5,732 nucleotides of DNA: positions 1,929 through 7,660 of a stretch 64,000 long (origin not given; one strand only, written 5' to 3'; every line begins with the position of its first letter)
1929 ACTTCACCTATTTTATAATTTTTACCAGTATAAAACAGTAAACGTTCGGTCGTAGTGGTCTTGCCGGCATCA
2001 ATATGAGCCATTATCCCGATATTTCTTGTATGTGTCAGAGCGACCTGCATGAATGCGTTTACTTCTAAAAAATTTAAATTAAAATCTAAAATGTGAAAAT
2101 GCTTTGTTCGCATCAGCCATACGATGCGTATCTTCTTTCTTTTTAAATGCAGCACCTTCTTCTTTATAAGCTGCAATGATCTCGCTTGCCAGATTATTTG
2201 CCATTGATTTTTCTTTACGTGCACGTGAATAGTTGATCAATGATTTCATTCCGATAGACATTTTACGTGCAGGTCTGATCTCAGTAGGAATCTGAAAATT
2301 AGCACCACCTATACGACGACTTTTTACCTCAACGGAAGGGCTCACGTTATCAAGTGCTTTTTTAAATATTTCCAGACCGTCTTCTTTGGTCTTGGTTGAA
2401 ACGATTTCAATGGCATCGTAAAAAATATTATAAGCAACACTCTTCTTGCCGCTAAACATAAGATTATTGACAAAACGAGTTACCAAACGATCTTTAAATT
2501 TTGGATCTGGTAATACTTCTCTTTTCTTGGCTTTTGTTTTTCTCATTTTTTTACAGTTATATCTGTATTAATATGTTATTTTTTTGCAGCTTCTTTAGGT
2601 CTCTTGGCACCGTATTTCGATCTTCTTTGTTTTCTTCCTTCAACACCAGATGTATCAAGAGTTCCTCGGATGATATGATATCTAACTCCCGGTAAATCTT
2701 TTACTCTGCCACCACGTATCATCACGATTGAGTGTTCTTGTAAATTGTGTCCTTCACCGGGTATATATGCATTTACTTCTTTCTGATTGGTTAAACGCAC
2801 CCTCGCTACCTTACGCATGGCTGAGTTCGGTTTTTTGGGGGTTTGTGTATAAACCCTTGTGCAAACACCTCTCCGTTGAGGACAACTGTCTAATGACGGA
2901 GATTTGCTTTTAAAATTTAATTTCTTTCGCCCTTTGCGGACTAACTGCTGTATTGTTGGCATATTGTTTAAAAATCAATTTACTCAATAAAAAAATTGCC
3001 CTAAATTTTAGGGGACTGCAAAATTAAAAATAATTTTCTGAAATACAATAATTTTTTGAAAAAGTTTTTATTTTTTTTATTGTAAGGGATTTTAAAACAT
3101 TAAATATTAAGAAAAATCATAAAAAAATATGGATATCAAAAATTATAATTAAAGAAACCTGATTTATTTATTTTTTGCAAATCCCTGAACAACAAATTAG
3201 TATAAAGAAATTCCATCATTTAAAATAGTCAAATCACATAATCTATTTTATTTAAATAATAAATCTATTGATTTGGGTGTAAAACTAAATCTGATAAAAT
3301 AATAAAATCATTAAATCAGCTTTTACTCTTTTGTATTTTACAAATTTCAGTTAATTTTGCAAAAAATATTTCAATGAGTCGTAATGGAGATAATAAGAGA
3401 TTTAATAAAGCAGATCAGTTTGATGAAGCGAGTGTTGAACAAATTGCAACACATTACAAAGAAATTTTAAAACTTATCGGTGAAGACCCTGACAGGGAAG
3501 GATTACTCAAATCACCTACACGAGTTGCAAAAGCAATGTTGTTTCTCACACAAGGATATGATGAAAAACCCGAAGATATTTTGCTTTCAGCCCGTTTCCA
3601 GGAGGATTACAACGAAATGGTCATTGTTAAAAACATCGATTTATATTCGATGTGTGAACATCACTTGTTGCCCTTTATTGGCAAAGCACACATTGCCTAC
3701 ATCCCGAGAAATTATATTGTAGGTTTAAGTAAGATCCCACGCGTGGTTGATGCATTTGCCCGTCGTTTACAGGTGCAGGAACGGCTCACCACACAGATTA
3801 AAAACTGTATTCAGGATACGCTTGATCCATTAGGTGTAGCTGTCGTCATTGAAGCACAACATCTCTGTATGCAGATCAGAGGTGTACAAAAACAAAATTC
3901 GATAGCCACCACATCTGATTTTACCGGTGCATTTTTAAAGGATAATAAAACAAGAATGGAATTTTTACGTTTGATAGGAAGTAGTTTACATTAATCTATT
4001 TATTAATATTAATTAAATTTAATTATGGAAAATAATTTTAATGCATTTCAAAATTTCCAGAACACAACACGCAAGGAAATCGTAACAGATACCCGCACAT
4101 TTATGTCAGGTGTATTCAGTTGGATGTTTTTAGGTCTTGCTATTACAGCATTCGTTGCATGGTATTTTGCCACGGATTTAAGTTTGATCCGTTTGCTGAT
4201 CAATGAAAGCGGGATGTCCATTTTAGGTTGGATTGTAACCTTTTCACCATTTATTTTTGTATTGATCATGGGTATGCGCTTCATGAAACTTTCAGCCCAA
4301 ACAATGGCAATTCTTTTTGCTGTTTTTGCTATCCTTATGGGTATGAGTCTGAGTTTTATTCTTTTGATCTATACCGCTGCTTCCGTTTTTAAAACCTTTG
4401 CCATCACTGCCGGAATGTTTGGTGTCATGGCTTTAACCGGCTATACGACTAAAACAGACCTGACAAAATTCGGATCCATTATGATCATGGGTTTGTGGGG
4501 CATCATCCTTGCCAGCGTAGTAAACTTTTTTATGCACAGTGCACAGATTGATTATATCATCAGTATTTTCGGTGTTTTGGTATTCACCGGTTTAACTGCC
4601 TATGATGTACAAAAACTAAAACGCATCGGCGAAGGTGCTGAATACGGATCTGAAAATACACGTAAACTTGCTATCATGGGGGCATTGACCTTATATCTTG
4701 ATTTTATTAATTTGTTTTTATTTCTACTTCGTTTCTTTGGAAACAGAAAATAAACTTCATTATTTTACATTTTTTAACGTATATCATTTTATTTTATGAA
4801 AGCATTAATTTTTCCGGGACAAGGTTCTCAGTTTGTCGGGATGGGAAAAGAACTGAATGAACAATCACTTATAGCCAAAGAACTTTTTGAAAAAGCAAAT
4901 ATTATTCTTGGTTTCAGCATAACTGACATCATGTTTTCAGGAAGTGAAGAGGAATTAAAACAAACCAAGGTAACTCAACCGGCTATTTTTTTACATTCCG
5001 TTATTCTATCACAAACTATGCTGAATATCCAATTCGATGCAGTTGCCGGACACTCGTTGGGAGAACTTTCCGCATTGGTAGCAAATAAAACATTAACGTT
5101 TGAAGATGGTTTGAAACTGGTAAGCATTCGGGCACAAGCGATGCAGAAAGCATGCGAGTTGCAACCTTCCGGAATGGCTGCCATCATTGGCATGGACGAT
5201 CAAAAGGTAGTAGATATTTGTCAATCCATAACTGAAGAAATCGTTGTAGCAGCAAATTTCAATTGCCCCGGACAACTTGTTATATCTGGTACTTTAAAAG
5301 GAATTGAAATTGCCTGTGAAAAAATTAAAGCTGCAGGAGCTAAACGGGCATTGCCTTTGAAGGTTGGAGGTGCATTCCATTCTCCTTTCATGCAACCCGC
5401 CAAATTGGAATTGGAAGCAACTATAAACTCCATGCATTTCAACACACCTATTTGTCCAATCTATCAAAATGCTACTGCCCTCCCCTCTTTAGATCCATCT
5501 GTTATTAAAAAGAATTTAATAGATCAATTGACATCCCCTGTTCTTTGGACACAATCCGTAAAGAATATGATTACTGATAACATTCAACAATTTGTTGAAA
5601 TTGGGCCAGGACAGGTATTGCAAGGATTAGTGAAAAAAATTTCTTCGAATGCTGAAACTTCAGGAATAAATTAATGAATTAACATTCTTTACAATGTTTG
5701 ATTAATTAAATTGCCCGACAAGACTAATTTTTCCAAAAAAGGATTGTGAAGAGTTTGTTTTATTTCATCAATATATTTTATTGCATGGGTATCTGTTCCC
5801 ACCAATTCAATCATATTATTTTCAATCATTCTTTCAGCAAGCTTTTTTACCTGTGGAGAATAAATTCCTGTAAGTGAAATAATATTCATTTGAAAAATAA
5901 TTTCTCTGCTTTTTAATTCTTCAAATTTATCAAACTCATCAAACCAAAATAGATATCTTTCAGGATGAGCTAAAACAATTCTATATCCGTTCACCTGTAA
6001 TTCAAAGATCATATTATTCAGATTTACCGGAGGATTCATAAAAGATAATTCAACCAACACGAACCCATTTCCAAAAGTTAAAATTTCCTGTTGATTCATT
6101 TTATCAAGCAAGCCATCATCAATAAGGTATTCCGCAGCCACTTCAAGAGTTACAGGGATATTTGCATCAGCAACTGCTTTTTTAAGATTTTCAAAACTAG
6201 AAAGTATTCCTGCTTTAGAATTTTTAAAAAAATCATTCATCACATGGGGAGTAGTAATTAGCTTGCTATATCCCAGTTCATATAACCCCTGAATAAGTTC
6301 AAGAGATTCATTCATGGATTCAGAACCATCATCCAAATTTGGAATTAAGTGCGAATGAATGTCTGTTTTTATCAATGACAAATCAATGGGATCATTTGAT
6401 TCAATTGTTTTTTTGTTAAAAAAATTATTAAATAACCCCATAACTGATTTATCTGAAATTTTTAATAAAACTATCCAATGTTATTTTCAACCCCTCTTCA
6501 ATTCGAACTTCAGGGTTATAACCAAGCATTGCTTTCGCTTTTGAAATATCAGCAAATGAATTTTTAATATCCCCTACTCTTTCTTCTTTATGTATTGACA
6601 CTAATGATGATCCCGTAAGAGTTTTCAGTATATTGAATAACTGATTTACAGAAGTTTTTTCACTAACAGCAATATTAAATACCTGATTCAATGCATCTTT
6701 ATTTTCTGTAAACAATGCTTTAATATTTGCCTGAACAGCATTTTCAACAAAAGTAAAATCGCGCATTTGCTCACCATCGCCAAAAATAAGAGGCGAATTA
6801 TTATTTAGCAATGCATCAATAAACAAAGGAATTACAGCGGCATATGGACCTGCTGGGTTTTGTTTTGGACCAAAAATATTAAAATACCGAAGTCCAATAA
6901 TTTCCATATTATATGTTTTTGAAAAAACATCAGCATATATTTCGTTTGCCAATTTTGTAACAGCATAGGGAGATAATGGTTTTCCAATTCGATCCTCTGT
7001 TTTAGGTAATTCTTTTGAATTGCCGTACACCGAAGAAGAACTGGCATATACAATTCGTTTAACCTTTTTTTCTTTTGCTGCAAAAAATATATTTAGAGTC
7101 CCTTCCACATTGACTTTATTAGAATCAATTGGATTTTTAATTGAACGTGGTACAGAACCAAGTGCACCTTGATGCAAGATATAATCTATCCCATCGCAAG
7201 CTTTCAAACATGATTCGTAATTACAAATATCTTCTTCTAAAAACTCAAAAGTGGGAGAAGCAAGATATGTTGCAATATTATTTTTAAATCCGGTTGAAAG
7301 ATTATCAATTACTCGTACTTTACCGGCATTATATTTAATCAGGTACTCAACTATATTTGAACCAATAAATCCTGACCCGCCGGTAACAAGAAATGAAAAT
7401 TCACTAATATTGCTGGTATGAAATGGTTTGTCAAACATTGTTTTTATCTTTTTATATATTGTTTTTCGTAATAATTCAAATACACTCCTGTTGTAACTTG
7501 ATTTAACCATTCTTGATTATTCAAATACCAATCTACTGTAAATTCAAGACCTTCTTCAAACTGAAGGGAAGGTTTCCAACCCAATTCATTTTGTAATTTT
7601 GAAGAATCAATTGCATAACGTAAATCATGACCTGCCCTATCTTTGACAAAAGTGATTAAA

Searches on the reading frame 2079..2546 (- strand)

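Call 77: search_protein_families(library=pfam, proteins=[window:2079-2546:-], max_evalue=0.00001)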
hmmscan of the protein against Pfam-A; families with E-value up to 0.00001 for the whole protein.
window:2079-2546:- (155 aa): 1 family
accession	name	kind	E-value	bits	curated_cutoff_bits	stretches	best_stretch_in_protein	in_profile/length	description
PF00177.27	Ribosomal_S7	-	1.2e-61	207.1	24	1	1-148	1-148/148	Ribosomal protein S7p/S5e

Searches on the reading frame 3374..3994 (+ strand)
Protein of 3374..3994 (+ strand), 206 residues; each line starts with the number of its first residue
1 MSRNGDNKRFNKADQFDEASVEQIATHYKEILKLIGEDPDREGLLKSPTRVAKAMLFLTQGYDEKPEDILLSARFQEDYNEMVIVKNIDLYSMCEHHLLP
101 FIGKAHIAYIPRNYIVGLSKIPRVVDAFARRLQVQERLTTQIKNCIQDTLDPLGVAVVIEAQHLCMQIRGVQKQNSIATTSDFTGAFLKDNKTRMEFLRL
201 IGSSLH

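Call 77: search_protein_families(library=pfam, proteins=[window:3374-3994:+], max_evalue=0.00001)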
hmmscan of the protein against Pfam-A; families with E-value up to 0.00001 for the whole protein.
window:3374-3994:+ (206 aa): 1 family
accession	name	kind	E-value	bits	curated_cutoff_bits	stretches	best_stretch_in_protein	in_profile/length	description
PF01227.27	GTP_cyclohydroI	-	8.9e-76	253.7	27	1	25-201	2-178/179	GTP cyclohydrolase I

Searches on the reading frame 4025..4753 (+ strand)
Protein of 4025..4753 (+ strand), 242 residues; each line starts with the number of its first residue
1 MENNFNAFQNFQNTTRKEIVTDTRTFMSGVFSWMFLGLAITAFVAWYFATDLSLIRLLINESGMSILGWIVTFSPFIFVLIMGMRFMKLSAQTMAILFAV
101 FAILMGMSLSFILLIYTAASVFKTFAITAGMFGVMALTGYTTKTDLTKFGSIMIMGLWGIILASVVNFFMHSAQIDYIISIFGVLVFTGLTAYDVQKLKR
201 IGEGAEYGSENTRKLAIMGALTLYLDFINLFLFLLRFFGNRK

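Call 77: search_protein_families(library=pfam, proteins=[window:4025-4753:+], max_evalue=0.00001)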
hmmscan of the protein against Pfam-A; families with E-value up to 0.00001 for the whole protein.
window:4025-4753:+ (242 aa): 1 family
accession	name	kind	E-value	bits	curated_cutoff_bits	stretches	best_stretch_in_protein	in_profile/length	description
PF01027.25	Bax1-I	-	3.5e-54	184.2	34.1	1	24-238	1-207/207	Inhibitor of apoptosis-promoting Bax1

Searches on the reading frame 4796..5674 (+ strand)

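Call 77: search_protein_families(library=pfam, proteins=[window:4796-5674:+], max_evalue=0.00001)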
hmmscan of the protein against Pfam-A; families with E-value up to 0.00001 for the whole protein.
window:4796-5674:+ (292 aa): 1 family
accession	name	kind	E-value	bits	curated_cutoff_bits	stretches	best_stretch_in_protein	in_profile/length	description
PF00698.26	Acyl_transf_1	-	9.8e-37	127.5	32.7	1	5-281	3-277/319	Acyl transferase domain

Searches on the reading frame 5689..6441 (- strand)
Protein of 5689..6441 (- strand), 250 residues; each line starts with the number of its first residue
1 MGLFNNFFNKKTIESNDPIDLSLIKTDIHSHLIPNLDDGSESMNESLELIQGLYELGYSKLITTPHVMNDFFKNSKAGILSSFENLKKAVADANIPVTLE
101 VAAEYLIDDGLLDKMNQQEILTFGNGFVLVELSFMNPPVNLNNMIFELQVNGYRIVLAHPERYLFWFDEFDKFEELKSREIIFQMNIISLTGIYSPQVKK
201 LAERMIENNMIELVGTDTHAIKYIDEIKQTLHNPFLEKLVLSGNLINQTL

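Call 77: search_protein_families(library=pfam, proteins=[window:5689-6441:-], max_evalue=0.00001)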
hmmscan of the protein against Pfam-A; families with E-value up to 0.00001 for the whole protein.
window:5689-6441:- (250 aa): 1 family
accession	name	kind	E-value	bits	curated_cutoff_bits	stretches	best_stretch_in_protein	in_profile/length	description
PF19567.5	CpsB_CapC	-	3.2e-43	148.3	27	1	26-221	2-198/234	Capsular polysaccharide synthesis, CpsB/CapC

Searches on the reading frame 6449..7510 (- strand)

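Call 77: search_protein_families(library=pfam, proteins=[window:6449-7510:-], max_evalue=0.00001)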
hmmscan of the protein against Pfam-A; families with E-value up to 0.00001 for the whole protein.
window:6449-7510:- (353 aa): 7 families
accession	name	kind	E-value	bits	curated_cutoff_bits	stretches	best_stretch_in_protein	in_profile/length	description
PF01370.27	Epimerase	-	7.2e-57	193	20.9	1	41-281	2-240/240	NAD dependent epimerase/dehydratase family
PF16363.11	GDP_Man_Dehyd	-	8.7e-53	180.3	27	1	41-343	1-331/332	GDP-mannose 4,6 dehydratase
PF01073.25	3Beta_HSD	-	2e-25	89.8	22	1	41-266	1-229/280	3-beta hydroxysteroid dehydrogenase/isomerase family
PF02719.21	Polysacc_synt_2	-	1.9e-18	67.2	20.2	1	41-301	2-249/293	Polysaccharide biosynthesis protein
PF07993.18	NAD_binding_4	-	3e-08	33.6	20.1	0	103-210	84-205/258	Male sterility protein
PF04321.23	RmlD_sub_bind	-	5.8e-07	29.3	27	1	41-191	4-134/287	RmlD substrate binding domain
PF13460.12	NAD_binding_10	-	7e-07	29.7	27.2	1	44-186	1-124/184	NAD(P)H-binding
